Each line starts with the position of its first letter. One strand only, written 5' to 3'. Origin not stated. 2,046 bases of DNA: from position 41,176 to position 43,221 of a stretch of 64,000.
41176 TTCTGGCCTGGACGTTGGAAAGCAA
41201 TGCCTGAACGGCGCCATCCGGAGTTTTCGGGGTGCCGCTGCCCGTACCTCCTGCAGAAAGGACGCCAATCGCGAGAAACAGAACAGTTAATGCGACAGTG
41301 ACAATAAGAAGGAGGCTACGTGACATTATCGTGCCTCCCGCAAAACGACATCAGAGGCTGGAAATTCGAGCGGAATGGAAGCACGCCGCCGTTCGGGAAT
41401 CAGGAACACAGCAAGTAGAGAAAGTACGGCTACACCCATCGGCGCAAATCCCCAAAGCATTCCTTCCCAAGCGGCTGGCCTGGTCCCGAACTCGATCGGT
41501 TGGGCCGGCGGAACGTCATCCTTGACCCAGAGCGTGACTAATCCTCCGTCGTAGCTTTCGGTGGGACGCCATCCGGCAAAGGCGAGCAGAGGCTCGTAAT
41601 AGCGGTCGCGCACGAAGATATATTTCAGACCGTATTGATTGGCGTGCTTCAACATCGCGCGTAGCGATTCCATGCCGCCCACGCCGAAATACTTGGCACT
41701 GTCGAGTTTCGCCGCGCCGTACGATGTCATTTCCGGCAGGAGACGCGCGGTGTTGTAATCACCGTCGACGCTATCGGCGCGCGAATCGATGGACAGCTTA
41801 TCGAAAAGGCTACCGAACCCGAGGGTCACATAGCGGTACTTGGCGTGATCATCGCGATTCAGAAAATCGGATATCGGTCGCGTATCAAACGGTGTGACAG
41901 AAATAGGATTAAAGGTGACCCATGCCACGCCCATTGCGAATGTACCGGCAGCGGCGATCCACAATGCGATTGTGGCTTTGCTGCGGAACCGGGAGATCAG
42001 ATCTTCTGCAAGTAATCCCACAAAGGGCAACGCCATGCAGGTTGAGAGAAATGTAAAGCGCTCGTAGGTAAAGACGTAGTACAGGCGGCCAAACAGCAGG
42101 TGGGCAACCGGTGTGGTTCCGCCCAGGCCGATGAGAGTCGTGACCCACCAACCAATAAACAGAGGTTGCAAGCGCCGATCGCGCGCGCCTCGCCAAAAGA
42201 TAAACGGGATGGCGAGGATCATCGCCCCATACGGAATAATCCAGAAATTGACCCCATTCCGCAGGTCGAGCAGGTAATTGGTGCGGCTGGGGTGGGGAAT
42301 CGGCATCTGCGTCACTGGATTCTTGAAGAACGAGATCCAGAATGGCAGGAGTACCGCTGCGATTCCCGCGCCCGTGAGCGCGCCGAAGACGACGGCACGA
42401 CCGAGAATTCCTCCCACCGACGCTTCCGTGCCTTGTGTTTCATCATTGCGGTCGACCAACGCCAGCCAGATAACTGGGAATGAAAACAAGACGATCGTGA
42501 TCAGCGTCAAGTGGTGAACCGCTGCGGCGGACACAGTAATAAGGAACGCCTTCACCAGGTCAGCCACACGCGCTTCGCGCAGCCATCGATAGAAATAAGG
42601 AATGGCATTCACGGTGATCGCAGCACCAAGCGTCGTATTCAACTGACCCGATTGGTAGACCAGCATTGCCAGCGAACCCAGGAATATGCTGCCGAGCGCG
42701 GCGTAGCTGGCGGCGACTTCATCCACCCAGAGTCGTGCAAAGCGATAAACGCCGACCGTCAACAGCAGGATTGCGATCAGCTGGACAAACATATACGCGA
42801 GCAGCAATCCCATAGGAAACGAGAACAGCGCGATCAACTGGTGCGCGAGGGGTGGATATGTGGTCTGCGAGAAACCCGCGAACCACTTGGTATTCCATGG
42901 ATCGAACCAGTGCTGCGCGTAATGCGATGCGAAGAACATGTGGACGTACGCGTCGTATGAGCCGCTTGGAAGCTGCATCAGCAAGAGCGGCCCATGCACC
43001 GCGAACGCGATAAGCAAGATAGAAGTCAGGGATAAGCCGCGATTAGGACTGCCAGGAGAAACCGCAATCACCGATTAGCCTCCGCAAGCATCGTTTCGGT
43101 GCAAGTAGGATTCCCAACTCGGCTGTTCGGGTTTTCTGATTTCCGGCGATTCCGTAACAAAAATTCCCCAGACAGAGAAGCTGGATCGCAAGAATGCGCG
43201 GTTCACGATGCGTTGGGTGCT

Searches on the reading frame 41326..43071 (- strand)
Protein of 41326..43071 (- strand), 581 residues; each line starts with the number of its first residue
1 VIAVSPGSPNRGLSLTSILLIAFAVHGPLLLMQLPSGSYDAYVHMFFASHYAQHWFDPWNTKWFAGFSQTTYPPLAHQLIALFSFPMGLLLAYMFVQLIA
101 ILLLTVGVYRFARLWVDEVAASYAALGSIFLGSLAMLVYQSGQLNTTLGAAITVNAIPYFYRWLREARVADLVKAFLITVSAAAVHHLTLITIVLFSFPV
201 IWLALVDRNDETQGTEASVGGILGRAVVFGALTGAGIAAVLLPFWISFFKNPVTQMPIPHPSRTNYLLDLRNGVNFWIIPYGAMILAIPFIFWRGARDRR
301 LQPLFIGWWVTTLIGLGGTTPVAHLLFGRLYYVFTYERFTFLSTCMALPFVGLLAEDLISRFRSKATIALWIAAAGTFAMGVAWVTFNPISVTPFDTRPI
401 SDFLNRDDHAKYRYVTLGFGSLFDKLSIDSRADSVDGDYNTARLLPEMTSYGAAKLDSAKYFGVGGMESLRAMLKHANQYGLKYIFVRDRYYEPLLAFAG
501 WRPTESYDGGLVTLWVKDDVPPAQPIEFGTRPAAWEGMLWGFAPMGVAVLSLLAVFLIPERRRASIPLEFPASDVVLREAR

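Call 6: search_protein_families(library=pfam, proteins=[window:41326-43071:-], max_evalue=0.001)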
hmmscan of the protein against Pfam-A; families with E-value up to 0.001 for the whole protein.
window:41326-43071:- (581 aa): 0 families

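Call 20: search_protein_families(library=pfam, proteins=[window:41326-43071:-], max_evalue=10)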
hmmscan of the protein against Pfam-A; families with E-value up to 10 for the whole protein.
window:41326-43071:- (581 aa): 3 families
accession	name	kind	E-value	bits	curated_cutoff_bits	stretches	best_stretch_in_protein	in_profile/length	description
PF04114.19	Gaa1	-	0.0051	16.4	28.6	1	89-248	338-496/497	Gaa1-like, GPI transamidase component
PF21214.3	SelB_WH_2nd_bact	-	0.007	16.7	27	1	469-492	36-59/59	Selenocysteine-specific elongation factor, winged helix domain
PF22282.1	CydS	-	0.57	10.5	25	0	543-558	9-24/31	CydS-like protein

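Call 35: search_protein_representatives(protein=window:41326-43068:-)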
Query: 580 residues. Proteins with E-value up to 0.001 (for the whole library): 816; up to 1e-10: 655; up to 1e-30: 332. The best 150 are listed.
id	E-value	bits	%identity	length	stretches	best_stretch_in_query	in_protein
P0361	1.6e-203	694.0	55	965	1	9-568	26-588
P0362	4.0e-171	587.1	51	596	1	12-579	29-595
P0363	4.5e-169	580.3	50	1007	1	11-562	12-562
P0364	3.2e-146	504.8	47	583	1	4-558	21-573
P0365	1.9e-132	459.3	53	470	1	4-414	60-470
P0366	4.0e-132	458.3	63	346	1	17-349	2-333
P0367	3.0e-119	415.7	52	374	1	212-579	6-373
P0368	6.6e-115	401.4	92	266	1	31-231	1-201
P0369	5.6e-112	391.8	40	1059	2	222-554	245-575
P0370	1.0e-105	371.1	40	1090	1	15-557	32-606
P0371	1.5e-103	363.9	40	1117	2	218-553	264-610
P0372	1.6e-103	363.8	40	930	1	8-560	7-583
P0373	2.7e-103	363.1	40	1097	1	20-552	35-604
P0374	3.8e-103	362.6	41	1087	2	225-558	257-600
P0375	1.0e-102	361.2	38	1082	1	15-555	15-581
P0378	2.6e-101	356.5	39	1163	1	14-552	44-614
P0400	5.8e-94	332.3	35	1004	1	18-565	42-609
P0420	5.0e-83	296.1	34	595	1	16-548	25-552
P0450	7.6e-68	246.0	32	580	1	13-555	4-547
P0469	3.2e-61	224.1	31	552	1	36-550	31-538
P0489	3.2e-55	204.3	35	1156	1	19-525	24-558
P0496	3.0e-54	201.1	29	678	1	24-551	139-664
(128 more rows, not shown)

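Call 37: search_protein_families(library=pfam, proteins=[P0361, P0363, P0370, P0378, P0400, P0420, P0450, P0469, P0496, P0489], max_evalue=0.01)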
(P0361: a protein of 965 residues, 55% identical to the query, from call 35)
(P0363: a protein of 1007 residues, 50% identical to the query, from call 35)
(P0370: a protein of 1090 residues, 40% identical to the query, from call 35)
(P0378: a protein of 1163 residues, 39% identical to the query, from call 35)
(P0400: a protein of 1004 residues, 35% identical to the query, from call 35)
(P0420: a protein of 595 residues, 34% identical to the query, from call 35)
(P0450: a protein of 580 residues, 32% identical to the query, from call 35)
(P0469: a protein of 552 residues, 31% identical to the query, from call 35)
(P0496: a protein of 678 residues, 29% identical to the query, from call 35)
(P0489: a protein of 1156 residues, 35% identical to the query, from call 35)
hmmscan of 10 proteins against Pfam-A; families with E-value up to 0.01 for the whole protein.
P0361 (965 aa): 0 families

P0363 (1007 aa): 3 families
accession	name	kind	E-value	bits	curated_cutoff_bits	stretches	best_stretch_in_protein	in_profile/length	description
PF13692.12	Glyco_trans_1_4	-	2.1e-18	67.4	27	1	798-941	3-141/142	Glycosyl transferases group 1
PF00534.26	Glycos_transf_1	-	7.8e-17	61.8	26.4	1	793-950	12-166/172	Glycosyl transferases group 1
PF13439.12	Glyco_transf_4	-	0.00038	20.9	28.5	1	660-783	56-166/170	Glycosyltransferase Family 4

P0370 (1090 aa): 0 families

P0378 (1163 aa): 0 families

P0400 (1004 aa): 1 family
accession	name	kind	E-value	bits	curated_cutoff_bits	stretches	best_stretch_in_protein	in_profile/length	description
PF10131.15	PTPS_related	-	0.0031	16.5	26.4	0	94-484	4-365/621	6-pyruvoyl-tetrahydropterin synthase related domain; membrane protein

P0420 (595 aa): 0 families

P0450 (580 aa): 1 family
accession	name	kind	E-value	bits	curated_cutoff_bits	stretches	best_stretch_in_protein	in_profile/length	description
PF10131.15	PTPS_related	-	7e-09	35.1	26.4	1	62-428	4-369/621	6-pyruvoyl-tetrahydropterin synthase related domain; membrane protein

P0469 (552 aa): 1 family
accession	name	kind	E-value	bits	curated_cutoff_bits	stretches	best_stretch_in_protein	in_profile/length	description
PF10131.15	PTPS_related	-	0.00019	20.4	26.4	1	65-405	3-344/621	6-pyruvoyl-tetrahydropterin synthase related domain; membrane protein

P0496 (678 aa): 2 families
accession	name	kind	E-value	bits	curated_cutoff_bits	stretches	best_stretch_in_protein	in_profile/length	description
PF10131.15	PTPS_related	-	0.00026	20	26.4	1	186-487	4-306/621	6-pyruvoyl-tetrahydropterin synthase related domain; membrane protein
PF13231.12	PMT_2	-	0.008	16.8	26.1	1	187-342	3-148/160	Dolichyl-phosphate-mannose-protein mannosyltransferase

P0489 (1156 aa): 1 family
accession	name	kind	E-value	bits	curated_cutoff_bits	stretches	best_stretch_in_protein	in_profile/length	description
PF04932.20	Wzy_C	-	1e-14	55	31.7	1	881-1043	5-149/149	O-Antigen ligase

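Call 46: list_cluster_members(proteins=[P0361, P0363, P0370, P0378, P0400, P0450, P0469, P0489, P0496, P0420])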
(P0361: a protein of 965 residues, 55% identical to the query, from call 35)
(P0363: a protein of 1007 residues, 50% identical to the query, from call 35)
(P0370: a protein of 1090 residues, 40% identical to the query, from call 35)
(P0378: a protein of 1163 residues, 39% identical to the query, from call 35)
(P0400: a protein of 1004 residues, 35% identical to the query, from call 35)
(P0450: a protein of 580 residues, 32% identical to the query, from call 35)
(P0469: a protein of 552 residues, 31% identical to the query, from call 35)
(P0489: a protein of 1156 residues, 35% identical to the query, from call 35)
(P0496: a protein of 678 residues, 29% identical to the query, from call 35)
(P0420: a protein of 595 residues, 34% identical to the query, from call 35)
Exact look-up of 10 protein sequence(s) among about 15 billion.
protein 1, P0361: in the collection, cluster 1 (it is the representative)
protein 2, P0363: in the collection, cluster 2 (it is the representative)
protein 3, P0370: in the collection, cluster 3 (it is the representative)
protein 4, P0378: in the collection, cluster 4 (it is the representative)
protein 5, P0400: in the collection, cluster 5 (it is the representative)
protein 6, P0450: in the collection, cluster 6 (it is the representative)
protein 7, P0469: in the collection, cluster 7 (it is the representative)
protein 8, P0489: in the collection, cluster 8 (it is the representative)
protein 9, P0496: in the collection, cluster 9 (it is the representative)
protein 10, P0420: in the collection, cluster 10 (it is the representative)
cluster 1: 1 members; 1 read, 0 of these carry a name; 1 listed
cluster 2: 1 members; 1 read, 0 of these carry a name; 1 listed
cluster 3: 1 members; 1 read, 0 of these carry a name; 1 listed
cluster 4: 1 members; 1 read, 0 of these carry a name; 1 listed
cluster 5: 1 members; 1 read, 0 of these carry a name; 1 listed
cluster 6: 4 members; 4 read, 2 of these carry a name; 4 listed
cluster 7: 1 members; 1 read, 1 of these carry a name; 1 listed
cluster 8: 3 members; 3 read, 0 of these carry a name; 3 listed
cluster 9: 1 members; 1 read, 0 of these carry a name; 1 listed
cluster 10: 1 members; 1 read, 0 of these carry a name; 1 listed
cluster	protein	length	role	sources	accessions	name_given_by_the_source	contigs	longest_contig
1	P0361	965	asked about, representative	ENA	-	-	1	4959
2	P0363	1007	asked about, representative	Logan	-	-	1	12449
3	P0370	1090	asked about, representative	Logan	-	-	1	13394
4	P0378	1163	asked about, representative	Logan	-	-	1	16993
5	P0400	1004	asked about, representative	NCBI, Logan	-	-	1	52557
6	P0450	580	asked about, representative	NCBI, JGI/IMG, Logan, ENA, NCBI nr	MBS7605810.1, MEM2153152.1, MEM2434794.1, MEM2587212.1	MAG: 6-pyruvoyl-tetrahydropterin synthase-related protein [Candidatus Bathyarchaeia ... | hypothetical protein [Candidatus Bathyarchaeota archaeon]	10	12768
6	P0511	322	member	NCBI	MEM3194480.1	MAG: hypothetical protein QXH97_05830, partial [Candidatus Bathyarchaeia archaeon]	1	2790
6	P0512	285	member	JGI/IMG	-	-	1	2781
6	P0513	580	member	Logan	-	-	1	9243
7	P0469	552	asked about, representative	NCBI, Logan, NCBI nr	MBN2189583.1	MAG: hypothetical protein JW728_00025 [Candidatus Aureabacteria bacterium] | hypothetical protein [Candidatus Auribacterota bacterium]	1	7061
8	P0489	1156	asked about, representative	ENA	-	-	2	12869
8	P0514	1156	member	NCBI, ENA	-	-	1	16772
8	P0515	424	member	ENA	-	-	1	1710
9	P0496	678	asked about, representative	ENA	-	-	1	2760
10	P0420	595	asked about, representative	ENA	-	-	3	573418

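Call 51: search_protein_families(library=ncbifam, proteins=[window:41326-43068:-], max_evalue=10)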
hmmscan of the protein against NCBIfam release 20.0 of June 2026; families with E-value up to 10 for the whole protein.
window:41326-43068:- (580 aa): 1 family
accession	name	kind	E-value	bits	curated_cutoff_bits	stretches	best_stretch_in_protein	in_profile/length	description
NF009311.0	PRK12670.1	equivalog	0.87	9.5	116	1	147-201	18-73/99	putative monovalent cation/H+ antiporter subunit G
